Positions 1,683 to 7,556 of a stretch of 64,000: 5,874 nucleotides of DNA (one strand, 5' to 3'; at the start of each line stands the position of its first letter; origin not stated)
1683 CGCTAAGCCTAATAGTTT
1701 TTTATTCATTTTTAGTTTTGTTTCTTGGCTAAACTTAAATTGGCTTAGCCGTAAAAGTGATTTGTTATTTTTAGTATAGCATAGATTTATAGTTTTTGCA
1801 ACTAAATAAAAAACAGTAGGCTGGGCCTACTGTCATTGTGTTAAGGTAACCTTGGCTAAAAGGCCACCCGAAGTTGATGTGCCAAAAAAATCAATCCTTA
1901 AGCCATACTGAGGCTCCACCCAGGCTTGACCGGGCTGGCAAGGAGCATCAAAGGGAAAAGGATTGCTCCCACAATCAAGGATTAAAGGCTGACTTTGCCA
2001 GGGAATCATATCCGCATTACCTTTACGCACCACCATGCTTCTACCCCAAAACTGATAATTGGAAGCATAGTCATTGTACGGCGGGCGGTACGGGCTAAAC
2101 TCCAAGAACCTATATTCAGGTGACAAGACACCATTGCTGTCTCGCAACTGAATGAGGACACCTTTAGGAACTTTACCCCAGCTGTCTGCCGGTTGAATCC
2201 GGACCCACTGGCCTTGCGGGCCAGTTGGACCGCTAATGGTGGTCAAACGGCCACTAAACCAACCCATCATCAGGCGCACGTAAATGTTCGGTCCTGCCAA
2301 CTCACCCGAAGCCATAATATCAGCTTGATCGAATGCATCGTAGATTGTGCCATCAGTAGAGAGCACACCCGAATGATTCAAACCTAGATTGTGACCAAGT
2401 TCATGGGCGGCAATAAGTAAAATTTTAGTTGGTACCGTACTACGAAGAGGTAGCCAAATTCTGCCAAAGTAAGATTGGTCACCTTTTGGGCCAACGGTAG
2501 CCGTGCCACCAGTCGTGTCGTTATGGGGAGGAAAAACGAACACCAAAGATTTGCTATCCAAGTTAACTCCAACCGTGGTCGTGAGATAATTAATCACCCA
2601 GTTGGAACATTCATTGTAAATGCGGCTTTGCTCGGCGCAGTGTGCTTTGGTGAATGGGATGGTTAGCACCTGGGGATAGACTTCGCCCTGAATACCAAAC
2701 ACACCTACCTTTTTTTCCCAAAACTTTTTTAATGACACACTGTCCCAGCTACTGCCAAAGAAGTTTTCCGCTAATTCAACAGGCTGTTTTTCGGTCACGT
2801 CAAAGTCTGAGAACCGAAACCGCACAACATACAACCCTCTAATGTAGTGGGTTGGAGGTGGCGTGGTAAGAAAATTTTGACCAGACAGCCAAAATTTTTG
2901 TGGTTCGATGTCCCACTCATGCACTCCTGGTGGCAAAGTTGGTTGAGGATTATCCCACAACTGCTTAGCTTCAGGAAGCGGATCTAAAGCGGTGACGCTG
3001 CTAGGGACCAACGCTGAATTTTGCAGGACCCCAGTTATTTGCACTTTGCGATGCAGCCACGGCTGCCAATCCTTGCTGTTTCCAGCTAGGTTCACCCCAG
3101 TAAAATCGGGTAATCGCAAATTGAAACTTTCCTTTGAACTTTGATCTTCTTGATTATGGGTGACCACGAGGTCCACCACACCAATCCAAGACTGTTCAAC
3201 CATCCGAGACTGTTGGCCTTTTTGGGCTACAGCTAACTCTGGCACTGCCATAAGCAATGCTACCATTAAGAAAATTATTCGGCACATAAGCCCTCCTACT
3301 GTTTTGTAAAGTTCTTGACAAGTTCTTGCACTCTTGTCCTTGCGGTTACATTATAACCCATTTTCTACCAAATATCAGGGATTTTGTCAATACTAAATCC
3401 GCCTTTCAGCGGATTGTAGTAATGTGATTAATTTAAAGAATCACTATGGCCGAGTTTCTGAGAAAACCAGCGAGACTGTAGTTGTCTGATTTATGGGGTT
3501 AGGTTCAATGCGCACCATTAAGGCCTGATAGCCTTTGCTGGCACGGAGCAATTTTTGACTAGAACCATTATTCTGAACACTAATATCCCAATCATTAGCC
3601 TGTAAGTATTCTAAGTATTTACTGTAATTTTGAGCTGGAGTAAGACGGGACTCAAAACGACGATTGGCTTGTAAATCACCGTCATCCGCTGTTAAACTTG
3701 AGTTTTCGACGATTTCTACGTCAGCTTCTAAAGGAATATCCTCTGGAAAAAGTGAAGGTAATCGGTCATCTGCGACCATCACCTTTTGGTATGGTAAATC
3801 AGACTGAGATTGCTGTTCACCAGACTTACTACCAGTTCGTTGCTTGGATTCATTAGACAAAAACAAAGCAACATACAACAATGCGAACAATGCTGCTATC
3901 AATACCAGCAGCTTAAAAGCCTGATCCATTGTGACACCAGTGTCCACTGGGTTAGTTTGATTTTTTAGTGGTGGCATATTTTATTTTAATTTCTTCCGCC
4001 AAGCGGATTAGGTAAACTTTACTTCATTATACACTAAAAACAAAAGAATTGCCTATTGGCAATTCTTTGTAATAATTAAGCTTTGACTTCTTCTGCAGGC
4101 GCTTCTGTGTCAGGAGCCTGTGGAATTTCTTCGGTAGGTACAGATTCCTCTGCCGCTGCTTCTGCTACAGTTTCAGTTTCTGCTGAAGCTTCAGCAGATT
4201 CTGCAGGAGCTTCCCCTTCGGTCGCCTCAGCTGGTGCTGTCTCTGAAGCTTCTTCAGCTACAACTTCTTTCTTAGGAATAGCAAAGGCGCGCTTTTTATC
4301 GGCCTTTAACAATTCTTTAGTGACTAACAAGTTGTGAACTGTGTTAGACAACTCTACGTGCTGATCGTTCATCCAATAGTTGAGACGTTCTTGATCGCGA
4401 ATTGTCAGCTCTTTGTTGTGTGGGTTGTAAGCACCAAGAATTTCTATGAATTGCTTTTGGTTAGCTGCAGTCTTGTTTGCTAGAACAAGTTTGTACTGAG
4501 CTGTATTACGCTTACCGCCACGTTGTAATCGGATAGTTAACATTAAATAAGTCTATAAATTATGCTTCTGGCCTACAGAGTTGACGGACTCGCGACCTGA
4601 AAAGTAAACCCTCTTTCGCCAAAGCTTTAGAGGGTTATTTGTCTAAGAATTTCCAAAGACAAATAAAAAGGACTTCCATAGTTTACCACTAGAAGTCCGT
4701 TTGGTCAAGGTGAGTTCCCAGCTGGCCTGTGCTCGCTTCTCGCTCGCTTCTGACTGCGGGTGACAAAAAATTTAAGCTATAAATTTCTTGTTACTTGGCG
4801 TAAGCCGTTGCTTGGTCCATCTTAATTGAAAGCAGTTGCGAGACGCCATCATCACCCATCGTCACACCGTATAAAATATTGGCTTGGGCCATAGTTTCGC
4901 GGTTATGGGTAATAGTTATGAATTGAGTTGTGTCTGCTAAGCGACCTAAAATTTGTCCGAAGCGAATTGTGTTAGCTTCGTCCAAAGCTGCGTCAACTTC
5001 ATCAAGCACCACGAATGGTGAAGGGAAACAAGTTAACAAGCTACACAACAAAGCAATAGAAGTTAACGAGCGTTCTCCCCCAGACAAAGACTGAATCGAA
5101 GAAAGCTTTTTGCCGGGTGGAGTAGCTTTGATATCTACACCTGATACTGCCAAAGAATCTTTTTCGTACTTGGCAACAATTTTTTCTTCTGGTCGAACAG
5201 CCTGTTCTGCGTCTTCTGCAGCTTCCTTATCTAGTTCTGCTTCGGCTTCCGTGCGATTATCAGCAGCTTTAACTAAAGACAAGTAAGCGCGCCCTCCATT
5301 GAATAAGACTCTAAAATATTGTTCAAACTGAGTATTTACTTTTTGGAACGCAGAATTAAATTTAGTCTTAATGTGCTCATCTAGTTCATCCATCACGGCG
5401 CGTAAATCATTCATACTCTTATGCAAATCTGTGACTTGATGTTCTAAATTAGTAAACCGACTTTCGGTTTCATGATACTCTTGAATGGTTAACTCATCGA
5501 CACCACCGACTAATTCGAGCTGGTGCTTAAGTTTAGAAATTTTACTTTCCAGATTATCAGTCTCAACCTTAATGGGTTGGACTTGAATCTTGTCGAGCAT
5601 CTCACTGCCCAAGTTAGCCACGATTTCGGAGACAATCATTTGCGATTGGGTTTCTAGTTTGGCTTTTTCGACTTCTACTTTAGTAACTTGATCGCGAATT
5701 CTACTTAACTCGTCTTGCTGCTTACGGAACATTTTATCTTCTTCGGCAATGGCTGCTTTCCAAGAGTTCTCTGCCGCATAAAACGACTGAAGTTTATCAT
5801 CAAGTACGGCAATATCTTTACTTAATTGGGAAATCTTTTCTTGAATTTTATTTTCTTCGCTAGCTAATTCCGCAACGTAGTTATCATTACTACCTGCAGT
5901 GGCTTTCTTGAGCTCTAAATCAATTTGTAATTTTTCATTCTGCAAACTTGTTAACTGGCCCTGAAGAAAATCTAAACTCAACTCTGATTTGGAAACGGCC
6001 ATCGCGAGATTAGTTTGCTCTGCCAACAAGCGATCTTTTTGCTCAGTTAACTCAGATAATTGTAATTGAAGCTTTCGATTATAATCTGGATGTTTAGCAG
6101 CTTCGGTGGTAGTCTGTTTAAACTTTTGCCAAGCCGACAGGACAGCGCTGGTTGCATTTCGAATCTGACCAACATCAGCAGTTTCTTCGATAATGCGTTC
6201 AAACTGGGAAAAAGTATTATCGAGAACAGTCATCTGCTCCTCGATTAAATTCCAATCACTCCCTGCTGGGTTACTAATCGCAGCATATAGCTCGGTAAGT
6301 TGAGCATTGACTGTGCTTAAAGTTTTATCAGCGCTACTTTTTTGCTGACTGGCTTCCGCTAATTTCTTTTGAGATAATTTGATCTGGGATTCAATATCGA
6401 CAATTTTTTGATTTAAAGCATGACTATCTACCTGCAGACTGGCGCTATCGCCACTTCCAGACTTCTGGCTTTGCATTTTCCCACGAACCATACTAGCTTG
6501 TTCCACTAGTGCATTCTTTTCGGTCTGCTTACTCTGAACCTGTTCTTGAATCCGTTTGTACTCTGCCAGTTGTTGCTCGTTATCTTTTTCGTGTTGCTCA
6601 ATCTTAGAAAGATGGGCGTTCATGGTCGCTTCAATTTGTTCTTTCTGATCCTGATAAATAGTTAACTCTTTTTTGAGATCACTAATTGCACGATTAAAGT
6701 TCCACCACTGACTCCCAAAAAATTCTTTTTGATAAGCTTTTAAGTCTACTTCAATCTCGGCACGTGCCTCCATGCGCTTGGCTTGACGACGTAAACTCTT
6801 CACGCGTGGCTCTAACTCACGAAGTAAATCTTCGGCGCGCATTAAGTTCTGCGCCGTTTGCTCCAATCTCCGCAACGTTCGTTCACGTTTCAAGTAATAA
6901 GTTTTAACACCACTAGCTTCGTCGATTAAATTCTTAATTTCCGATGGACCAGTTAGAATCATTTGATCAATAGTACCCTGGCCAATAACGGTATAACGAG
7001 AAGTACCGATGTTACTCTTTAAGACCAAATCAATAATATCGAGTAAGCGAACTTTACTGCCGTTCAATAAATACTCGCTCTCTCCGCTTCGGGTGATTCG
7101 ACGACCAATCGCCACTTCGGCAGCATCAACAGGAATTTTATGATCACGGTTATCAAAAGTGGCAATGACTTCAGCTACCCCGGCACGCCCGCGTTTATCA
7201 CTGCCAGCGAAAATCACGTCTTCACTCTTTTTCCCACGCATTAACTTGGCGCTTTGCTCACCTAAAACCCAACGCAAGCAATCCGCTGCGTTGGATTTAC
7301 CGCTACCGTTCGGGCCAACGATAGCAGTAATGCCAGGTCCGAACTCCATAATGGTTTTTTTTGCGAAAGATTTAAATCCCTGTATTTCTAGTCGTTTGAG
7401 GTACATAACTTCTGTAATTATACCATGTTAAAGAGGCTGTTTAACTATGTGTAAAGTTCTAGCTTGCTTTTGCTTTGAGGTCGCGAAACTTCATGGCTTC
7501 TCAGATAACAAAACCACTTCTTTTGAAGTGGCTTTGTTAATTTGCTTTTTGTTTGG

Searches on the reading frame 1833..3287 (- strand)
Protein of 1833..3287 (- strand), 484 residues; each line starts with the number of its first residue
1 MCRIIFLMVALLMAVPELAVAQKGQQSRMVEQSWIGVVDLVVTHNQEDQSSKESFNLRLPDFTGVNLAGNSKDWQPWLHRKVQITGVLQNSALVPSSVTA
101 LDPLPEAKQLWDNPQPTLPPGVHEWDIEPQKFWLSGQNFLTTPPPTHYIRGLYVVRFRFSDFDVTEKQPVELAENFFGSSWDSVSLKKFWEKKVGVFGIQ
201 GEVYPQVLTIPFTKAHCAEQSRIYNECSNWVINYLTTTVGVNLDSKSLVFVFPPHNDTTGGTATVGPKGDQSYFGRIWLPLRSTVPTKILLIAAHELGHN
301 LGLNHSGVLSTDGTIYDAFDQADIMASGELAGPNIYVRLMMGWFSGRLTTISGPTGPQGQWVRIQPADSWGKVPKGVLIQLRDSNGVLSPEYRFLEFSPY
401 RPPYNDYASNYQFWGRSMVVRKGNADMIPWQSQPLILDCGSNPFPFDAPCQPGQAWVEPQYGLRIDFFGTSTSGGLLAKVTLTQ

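Call 7: search_protein_families(library=pfam, proteins=[window:1833-3287:-], max_evalue=0.001)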
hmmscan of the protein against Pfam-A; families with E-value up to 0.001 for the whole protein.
window:1833-3287:- (484 aa): 4 families
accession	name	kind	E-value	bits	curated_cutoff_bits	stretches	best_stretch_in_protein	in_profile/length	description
PF13688.12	Reprolysin_5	-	5.2e-05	24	27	1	226-306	71-158/196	Metallo-peptidase family M12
PF13583.11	Reprolysin_4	-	0.00015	21.9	22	1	211-314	57-160/203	Metallo-peptidase family M12B Reprolysin-like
PF00413.30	Peptidase_M10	-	0.00029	21.2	24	1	286-307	105-126/159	Matrixin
PF13582.12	Reprolysin_3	-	0.0006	20.8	22.4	1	257-306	75-123/123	Metallo-peptidase family M12B Reprolysin-like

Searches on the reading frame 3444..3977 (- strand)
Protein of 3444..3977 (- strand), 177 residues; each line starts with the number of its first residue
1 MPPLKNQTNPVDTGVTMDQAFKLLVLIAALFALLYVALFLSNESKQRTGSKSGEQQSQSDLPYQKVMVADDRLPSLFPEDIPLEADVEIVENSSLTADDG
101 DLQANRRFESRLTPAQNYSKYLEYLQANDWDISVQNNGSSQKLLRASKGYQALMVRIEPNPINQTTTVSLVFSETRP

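Call 8: search_protein_families(library=pfam, proteins=[window:3444-3977:-], max_evalue=0.001)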
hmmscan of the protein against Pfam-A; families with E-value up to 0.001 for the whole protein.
window:3444-3977:- (177 aa): 0 families

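Call 51: search_protein_families(library=pfam, proteins=[window:3444-3977:-], max_evalue=1)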
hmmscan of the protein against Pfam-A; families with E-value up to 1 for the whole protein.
window:3444-3977:- (177 aa): 2 families
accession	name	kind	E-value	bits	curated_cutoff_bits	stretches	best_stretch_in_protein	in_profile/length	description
PF15102.11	TMEM154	-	0.013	15.8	30.3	1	19-105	61-149/153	TMEM154 protein family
PF25184.1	YxzE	-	0.28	12.7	40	1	24-57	6-39/65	YxzE-like putative bacteriocin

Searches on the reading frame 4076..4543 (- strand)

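Call 8: search_protein_families(library=pfam, proteins=[window:4076-4543:-], max_evalue=0.001)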
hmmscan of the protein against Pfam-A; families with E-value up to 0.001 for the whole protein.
window:4076-4543:- (155 aa): 1 family
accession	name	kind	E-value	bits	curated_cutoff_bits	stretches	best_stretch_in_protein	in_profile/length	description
PF00886.24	Ribosomal_S16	-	5.1e-11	42.8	27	1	8-59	1-56/62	Ribosomal protein S16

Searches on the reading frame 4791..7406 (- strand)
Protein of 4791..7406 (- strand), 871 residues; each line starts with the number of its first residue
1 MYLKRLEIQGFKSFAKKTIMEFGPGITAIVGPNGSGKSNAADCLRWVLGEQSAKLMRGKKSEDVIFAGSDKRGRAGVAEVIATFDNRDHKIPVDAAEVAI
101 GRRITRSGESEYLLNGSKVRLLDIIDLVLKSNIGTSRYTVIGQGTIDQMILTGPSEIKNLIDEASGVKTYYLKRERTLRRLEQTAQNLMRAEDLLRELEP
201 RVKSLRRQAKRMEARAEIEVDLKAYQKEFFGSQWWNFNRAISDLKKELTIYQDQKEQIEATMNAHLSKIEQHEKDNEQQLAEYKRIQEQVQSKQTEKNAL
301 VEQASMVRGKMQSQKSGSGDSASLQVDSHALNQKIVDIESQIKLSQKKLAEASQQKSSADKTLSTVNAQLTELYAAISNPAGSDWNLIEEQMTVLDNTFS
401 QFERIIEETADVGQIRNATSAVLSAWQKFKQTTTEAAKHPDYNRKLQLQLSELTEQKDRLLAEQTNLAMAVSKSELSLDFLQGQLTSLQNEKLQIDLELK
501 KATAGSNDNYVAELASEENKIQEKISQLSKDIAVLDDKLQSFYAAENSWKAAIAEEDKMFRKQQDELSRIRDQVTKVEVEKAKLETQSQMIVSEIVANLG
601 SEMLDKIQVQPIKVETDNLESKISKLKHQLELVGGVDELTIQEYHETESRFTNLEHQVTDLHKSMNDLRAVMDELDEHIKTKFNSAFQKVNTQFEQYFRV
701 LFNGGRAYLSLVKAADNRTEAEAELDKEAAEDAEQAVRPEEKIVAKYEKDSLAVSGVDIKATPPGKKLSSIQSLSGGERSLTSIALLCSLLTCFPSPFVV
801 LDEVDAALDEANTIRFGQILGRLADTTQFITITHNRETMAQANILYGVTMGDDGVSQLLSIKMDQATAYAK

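Call 7: search_protein_families(library=pfam, proteins=[window:4791-7406:-], max_evalue=0.001)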
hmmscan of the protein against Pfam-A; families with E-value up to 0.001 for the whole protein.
window:4791-7406:- (871 aa): 6 families
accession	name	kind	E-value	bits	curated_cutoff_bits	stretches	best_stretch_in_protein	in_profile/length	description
PF02463.25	SMC_N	-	6.5e-66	222.3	40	1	2-856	1-219/220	RecF/RecN/SMC N terminal domain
PF13175.12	AAA_15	-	1.2e-16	61.7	32.1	1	1-440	1-286/374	AAA ATPase domain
PF13476.12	AAA_23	-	5.9e-13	50.3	27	1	5-294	1-197/201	AAA domain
PF13304.12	AAA_21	-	1.9e-12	48.3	27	1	26-93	1-58/304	AAA domain, putative AbiEii toxin, Type IV TA system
PF13555.12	AAA_29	-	0.00018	21.6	27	1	3-48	1-46/61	P-loop containing region of AAA domain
PF12795.12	MscS_porin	-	0.00099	19.2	34.4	1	513-670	59-212/238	Mechanosensitive ion channel porin domain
